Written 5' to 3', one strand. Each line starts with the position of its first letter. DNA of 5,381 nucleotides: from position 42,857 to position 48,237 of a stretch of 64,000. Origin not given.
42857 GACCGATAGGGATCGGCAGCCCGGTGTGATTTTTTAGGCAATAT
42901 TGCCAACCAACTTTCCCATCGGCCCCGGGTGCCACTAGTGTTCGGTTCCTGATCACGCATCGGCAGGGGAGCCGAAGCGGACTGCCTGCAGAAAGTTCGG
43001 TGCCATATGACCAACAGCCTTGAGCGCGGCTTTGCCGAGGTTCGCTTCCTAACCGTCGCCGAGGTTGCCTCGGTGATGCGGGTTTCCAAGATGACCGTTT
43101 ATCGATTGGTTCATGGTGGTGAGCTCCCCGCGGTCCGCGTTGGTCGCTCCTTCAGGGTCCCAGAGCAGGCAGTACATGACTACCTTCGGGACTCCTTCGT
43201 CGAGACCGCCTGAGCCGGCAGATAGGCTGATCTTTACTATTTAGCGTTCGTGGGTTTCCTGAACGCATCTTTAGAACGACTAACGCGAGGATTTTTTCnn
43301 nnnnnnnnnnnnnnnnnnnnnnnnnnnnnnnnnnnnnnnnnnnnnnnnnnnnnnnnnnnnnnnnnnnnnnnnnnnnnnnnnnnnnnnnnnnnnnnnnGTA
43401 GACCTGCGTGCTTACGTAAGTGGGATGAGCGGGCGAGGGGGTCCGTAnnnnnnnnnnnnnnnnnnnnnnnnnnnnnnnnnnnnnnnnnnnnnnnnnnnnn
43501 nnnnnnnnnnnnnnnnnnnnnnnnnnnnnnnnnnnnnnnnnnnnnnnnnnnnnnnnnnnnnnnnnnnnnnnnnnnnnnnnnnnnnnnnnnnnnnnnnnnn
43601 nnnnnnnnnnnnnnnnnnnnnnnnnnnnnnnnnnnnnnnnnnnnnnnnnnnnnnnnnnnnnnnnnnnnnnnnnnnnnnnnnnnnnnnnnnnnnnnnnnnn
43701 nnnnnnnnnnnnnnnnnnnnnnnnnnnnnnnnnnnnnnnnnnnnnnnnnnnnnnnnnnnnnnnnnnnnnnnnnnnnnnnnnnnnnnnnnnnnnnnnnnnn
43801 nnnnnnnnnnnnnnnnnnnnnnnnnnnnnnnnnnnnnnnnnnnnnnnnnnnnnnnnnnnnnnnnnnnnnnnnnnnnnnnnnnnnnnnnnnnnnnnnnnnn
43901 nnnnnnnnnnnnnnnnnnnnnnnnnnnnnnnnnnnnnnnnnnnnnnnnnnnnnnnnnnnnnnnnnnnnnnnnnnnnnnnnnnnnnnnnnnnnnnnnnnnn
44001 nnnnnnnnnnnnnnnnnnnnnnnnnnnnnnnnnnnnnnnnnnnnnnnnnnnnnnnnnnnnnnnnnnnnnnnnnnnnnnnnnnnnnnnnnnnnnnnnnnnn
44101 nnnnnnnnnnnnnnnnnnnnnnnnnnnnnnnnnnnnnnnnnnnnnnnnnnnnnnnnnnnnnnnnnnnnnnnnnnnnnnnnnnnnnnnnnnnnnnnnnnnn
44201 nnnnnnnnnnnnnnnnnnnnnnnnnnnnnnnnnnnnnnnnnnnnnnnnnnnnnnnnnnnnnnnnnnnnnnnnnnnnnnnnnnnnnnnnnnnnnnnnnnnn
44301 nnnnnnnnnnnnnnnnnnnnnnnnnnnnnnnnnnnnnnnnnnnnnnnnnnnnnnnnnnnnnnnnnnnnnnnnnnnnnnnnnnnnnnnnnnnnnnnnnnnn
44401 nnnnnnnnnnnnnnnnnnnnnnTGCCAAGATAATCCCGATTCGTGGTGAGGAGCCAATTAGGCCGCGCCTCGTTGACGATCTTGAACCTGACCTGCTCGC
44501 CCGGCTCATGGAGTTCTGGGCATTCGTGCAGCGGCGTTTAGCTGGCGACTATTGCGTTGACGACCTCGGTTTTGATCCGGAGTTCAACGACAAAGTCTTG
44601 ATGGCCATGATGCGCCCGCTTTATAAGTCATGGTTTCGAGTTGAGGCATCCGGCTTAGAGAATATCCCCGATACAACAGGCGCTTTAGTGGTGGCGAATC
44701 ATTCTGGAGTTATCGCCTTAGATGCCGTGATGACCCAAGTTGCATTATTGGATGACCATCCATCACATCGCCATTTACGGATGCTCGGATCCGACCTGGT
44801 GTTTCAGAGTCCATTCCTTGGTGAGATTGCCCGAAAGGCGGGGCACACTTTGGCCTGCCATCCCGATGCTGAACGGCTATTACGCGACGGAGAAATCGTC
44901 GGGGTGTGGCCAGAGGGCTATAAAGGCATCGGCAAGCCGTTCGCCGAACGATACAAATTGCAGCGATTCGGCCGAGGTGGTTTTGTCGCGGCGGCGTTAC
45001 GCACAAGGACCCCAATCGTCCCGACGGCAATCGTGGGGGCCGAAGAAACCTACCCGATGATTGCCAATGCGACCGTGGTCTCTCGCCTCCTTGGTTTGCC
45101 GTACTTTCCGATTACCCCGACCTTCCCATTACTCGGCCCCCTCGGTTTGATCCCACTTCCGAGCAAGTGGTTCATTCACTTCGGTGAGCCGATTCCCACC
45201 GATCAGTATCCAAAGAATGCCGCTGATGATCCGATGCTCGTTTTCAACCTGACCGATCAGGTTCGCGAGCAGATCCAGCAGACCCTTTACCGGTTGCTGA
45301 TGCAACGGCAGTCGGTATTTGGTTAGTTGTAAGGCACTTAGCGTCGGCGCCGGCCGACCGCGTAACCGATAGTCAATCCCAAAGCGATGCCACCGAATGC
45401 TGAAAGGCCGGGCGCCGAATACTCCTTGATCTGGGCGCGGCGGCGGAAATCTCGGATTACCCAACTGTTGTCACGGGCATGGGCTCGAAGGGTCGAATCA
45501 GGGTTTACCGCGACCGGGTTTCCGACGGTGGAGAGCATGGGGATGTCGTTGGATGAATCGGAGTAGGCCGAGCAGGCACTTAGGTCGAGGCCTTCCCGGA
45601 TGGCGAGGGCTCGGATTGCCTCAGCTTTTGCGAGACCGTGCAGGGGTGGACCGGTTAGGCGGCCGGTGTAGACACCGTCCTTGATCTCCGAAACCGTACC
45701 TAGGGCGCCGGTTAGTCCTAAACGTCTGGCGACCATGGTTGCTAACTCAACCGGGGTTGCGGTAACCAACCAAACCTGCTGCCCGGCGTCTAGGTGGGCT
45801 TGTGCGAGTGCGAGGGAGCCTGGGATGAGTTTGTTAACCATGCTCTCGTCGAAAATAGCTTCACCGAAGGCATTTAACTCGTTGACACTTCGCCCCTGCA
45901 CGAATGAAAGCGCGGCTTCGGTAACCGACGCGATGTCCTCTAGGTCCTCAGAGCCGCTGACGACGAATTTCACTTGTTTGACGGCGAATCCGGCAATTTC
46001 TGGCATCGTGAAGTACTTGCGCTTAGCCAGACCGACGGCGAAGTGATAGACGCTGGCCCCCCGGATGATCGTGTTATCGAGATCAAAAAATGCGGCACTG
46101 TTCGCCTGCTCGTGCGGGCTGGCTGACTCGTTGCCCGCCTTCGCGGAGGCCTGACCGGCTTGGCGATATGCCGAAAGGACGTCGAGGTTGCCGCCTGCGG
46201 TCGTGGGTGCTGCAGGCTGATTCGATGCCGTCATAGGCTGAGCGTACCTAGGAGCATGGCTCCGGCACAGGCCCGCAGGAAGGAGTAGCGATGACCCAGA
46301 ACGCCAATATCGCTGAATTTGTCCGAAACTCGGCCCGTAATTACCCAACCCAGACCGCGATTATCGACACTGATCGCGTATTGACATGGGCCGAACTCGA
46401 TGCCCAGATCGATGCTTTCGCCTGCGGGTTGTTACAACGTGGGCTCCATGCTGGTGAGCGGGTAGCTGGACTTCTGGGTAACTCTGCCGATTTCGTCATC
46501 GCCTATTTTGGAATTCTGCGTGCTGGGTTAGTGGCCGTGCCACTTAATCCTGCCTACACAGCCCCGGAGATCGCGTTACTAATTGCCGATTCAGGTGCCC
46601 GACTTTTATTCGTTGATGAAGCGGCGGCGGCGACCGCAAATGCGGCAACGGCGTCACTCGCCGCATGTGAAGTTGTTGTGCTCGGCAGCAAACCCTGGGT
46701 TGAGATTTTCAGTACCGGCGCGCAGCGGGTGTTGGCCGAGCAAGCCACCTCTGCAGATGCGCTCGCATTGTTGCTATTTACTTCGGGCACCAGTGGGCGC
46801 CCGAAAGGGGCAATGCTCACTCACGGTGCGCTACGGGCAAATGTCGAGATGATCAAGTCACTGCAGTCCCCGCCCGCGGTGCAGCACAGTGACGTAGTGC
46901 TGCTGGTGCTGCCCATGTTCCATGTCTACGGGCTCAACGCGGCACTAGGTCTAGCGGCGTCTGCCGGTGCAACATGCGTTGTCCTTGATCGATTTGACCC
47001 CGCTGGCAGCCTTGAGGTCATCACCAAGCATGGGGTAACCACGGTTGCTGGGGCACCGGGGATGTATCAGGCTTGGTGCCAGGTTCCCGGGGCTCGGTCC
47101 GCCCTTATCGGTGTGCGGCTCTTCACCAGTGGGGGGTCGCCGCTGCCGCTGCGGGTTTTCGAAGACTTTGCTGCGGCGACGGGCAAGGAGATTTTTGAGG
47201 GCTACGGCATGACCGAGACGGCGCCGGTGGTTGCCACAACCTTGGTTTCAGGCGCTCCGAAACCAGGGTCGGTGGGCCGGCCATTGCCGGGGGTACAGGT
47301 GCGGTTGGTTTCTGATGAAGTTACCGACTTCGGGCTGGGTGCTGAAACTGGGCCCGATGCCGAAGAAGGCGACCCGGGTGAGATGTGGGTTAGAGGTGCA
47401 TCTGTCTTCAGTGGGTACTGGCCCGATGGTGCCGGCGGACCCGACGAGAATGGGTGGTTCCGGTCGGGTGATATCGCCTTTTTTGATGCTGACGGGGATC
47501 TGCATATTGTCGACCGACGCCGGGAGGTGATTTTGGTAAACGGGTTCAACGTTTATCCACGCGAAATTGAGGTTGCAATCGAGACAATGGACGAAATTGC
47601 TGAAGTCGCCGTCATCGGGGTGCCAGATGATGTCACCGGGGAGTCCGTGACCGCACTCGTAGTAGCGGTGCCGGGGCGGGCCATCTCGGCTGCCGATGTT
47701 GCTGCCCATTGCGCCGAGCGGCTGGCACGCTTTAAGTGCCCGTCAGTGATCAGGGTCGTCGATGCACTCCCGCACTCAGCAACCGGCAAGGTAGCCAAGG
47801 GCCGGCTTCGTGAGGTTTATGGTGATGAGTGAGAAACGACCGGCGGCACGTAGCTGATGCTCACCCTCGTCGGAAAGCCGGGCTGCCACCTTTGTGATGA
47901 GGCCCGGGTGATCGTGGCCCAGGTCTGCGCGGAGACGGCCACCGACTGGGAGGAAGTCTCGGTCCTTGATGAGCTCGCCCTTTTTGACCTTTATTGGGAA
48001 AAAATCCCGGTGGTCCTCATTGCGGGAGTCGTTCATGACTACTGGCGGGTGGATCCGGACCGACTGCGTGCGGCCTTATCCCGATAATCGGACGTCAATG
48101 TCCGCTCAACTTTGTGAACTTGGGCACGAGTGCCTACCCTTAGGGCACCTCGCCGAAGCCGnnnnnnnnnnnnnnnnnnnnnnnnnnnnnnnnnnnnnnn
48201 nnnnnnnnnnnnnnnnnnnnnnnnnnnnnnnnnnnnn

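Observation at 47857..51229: rex translationally coupled to cobA-hemD; hemA, hemC, hemB and hemL absent from their conserved slots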

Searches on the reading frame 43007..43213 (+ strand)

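Call 72: search_protein_families(library=ncbifam, proteins=[window:43007-43213:+], max_evalue=0.001)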
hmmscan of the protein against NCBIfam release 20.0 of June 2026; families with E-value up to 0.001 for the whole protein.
window:43007-43213:+ (68 aa): 4 families
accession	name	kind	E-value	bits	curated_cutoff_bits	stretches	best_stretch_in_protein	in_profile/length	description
TIGR01764.1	excise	domain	1.1e-19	70.5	28.8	1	14-61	1-48/49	excisionase family DNA-binding protein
NF047737.1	antiphage_MADS1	equivalog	2.8e-08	33.9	80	1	13-51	2-40/49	methylation-associated defense system helix-turn-helix domain-containing protein MAD1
NF033787.1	HTH_BldC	subfamily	5.9e-05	22.8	77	1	14-44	2-32/49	BldC family transcriptional regulator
NF040990.2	MamR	equivalog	9.1e-05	22.7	100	1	12-60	41-89/91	magnetosome protein MamR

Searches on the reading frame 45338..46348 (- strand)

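Call 3: search_protein_families(library=pfam, proteins=[window:45338-46348:-])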
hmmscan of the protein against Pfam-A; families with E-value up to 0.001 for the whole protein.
window:45338-46348:- (336 aa): 3 families
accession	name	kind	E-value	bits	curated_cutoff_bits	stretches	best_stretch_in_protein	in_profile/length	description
PF12710.13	HAD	-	4.8e-28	99.3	27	1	86-272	1-188/189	haloacid dehalogenase-like hydrolase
PF00702.32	Hydrolase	-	4.9e-11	43.8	26.4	1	85-276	3-191/191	haloacid dehalogenase-like hydrolase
PF08282.18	Hydrolase_3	-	5.6e-06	26.7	20.9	1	238-282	185-229/255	haloacid dehalogenase-like hydrolase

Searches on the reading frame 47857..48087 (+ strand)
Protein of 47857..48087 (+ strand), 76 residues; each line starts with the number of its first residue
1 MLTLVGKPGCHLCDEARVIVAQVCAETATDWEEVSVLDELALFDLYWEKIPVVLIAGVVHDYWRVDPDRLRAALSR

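Call 3: search_protein_families(library=pfam, proteins=[window:47857-48087:+])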
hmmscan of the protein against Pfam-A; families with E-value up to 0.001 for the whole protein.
window:47857-48087:+ (76 aa): 1 family
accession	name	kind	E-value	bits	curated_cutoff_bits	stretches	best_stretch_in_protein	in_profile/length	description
PF05768.20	Glrx-like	-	1.9e-16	60.6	26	1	2-74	2-76/77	Glutaredoxin-like domain (DUF836)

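Call 43: search_protein_families(library=ncbifam, proteins=[window:47857-48084:+], max_evalue=0.001)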
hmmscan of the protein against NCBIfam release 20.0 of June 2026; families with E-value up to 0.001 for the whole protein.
window:47857-48084:+ (76 aa): 0 families
